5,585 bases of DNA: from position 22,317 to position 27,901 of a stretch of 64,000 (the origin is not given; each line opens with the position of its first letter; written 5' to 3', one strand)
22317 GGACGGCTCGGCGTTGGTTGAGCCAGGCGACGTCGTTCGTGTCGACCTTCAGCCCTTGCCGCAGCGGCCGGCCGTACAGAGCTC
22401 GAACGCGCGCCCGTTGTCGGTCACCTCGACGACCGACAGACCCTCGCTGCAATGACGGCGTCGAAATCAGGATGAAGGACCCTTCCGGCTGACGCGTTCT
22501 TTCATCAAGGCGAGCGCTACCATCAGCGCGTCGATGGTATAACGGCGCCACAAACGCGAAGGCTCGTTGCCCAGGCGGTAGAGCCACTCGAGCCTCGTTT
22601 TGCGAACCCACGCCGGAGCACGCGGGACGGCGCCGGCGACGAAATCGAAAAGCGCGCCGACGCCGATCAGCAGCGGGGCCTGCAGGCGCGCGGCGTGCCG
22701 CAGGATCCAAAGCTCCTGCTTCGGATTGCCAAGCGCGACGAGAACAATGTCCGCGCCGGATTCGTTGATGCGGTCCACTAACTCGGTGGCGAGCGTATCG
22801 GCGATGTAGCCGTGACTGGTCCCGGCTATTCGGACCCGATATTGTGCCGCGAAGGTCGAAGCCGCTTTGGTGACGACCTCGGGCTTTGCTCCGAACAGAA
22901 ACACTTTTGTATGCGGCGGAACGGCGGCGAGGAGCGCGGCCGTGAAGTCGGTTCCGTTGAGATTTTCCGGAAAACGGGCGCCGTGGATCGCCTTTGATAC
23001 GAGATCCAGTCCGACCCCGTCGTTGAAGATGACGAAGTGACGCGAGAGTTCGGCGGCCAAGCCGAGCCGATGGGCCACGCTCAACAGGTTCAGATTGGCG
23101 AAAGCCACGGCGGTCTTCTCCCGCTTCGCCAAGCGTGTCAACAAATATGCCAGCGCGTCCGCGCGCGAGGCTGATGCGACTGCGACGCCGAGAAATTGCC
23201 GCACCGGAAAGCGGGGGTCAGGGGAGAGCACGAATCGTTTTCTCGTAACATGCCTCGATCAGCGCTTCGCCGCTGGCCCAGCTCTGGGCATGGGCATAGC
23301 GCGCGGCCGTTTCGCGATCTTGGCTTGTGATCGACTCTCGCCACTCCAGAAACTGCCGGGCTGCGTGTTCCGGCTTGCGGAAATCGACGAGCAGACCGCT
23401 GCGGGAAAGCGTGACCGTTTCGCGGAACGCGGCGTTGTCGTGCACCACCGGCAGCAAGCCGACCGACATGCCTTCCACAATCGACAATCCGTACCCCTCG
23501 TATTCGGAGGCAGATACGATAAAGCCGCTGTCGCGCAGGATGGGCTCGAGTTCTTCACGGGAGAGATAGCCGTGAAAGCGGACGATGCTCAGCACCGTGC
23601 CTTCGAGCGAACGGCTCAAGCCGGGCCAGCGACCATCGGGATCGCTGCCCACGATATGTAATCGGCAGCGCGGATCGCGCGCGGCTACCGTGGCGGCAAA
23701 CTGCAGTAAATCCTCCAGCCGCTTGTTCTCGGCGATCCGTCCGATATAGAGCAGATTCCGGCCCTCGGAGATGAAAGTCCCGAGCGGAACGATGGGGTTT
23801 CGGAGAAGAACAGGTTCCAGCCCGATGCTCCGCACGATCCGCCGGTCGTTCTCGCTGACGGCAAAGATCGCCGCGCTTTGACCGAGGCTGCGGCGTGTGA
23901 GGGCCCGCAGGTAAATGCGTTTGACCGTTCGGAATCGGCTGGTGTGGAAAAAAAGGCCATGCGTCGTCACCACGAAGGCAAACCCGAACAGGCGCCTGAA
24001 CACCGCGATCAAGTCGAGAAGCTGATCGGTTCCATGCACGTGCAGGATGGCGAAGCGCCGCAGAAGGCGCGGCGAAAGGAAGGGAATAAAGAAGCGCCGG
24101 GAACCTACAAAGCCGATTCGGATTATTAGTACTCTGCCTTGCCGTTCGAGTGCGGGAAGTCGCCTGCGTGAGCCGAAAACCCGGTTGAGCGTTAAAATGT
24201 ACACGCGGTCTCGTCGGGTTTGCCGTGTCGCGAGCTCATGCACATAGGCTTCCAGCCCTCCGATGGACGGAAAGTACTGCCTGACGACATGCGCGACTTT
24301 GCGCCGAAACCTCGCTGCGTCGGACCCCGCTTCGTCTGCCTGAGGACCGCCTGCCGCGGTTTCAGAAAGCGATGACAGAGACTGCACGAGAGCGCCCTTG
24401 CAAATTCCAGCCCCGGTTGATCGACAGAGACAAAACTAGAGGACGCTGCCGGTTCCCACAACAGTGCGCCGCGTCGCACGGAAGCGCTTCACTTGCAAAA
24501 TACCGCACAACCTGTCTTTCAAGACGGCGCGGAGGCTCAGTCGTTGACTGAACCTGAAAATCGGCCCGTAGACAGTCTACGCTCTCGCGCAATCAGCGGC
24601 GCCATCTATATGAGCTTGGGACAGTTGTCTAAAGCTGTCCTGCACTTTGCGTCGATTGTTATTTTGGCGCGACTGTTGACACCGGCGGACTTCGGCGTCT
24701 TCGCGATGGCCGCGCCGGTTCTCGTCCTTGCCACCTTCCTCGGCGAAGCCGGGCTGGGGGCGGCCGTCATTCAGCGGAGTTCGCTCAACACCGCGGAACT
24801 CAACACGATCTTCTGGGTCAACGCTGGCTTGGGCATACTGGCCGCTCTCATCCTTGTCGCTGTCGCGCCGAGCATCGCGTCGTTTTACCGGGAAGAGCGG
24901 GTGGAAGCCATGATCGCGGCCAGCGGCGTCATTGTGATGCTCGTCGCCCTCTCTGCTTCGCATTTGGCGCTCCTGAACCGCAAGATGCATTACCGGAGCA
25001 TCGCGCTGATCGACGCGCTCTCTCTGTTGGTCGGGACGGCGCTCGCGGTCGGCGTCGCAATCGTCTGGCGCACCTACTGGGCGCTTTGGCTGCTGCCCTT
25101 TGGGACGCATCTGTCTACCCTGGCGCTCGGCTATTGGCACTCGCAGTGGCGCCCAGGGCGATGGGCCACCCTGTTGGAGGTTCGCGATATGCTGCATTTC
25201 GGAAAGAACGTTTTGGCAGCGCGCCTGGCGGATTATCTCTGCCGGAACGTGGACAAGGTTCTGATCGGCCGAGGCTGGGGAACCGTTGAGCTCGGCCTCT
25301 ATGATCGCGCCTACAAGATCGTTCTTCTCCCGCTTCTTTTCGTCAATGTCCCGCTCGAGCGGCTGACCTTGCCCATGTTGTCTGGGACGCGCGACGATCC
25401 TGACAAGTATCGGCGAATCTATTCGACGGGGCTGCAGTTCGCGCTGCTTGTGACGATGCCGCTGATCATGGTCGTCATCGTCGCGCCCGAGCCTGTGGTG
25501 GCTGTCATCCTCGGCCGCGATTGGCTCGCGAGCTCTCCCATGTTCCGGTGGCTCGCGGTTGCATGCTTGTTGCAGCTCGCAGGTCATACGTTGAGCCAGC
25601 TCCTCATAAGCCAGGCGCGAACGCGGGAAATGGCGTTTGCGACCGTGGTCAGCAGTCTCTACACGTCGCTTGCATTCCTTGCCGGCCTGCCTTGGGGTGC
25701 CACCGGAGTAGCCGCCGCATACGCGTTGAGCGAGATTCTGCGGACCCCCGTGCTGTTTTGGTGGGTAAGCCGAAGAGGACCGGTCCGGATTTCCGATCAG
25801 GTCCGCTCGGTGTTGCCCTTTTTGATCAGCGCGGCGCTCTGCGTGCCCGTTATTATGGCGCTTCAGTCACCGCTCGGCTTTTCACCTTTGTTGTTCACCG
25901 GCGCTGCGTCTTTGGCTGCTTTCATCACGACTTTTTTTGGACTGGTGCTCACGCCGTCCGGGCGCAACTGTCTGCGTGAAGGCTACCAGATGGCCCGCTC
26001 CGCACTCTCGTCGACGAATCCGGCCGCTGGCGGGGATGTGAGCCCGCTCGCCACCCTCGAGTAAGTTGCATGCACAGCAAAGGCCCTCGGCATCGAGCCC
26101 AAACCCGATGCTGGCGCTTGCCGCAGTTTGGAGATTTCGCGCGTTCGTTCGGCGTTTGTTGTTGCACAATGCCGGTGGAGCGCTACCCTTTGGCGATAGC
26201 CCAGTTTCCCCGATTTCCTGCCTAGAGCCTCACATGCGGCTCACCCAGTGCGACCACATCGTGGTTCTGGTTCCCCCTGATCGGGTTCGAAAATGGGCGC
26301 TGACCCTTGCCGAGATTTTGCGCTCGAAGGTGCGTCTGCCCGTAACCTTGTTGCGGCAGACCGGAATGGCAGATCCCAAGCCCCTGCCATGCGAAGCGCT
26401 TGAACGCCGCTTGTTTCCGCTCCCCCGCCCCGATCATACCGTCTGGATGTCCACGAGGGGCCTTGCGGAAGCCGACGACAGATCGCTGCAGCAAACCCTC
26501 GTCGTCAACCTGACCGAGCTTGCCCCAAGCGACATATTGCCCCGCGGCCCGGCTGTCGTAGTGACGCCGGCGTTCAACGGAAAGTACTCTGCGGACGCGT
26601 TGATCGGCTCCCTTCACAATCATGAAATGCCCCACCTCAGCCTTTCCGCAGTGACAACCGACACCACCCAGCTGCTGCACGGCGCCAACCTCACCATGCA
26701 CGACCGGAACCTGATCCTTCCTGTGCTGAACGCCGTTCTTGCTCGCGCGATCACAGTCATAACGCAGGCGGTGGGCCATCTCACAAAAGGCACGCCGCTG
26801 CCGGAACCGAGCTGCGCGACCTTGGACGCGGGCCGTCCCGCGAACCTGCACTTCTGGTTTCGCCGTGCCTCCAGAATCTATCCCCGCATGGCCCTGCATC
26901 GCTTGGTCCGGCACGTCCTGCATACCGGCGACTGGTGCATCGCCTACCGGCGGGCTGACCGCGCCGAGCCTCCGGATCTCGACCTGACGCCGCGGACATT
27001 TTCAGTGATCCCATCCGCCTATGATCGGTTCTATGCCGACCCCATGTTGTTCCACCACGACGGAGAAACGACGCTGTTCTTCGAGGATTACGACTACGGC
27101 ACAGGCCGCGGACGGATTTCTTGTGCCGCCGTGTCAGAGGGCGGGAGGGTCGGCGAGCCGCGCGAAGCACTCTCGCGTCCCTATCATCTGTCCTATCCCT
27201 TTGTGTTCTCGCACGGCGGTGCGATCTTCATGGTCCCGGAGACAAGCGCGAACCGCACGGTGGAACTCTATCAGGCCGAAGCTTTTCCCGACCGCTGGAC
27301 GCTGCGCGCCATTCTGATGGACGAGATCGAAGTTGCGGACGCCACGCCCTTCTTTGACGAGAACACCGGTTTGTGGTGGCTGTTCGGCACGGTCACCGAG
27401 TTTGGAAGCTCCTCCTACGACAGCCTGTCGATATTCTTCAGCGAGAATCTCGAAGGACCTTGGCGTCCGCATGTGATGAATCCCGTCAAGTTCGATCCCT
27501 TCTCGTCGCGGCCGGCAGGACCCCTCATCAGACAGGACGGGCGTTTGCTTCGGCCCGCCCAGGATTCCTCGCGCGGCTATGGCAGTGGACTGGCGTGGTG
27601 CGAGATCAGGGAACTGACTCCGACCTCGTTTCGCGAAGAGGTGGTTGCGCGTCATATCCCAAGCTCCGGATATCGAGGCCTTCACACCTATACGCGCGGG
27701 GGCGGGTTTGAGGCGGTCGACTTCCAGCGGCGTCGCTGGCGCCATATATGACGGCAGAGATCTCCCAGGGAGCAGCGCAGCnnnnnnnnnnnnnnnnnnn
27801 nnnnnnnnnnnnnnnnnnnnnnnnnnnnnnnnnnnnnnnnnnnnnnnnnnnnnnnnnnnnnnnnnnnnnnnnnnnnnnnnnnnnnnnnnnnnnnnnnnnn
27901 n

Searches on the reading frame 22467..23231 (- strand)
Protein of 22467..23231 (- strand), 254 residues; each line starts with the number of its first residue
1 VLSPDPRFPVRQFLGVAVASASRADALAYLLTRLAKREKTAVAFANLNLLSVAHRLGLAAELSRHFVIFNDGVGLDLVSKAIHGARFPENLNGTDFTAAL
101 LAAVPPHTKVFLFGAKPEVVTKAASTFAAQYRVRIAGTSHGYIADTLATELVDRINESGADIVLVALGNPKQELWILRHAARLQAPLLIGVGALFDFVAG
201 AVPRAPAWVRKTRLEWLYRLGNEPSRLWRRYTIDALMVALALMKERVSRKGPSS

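Call 9: search_protein_families(library=pfam, proteins=[window:22467-23231:-])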
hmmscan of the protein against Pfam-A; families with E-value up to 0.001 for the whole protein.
window:22467-23231:- (254 aa): 1 family
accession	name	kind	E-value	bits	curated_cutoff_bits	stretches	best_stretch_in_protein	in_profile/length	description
PF03808.19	Glyco_tran_WecG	-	1.6e-57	194.4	27.4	1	67-231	3-168/168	Glycosyl transferase WecG/TagA/CpsF family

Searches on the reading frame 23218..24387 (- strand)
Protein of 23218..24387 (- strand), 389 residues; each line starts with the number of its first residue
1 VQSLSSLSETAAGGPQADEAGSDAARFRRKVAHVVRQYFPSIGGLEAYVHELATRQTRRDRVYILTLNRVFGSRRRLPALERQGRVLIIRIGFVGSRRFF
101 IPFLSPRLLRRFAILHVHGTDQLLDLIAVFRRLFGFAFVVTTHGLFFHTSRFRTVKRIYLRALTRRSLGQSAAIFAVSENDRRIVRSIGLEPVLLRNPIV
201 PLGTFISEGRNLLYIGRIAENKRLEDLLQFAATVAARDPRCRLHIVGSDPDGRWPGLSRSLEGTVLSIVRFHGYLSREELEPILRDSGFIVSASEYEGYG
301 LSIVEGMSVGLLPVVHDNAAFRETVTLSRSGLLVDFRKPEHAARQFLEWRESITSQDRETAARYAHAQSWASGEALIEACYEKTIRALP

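Call 9: search_protein_families(library=pfam, proteins=[window:23218-24387:-])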
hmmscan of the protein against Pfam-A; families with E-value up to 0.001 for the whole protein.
window:23218-24387:- (389 aa): 5 families
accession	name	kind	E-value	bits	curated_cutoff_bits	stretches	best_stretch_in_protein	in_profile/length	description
PF00534.26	Glycos_transf_1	-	2e-20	73.4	26.4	1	210-352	16-158/172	Glycosyl transferases group 1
PF13692.12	Glyco_trans_1_4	-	1.5e-19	71.1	27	1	210-347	2-137/142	Glycosyl transferases group 1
PF13439.12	Glyco_transf_4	-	4.2e-15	56.6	28.5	1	42-192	1-156/170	Glycosyltransferase Family 4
PF13579.12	Glyco_trans_4_4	-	8.3e-11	42.9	29.7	1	43-193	1-150/158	Glycosyl transferase 4-like domain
PF20706.3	GT4-conflict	-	8.9e-05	22.1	26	1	208-367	196-365/385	Family 4 Glycosyltransferase in conflict systems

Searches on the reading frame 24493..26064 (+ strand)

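Call 9: search_protein_families(library=pfam, proteins=[window:24493-26064:+])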
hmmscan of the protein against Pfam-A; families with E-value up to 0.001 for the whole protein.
window:24493-26064:+ (523 aa): 2 families
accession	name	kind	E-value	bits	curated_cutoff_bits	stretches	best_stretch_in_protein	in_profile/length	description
PF13440.11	Polysacc_synt_3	-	4.4e-74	249.8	23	1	57-349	1-293/293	Polysaccharide biosynthesis protein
PF01943.22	Polysacc_synt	-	4.8e-36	125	28.2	1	36-297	4-271/274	Polysaccharide biosynthesis protein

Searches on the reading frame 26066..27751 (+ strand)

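Call 23: search_protein_families(library=pfam, proteins=[window:26066-27751:+])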
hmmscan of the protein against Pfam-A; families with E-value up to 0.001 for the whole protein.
window:26066-27751:+ (561 aa): 1 family
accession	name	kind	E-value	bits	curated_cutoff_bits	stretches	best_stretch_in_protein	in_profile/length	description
PF24793.1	GINT1_N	-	2.7e-36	125.6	27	1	321-531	58-269/304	Glucosamine inositolphosphorylceramide transferase 1, N-terminal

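Call 32: search_protein_families(library=ncbifam, proteins=[window:26066-27751:+])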
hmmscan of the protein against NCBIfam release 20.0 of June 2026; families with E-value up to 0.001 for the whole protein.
window:26066-27751:+ (561 aa): 0 families
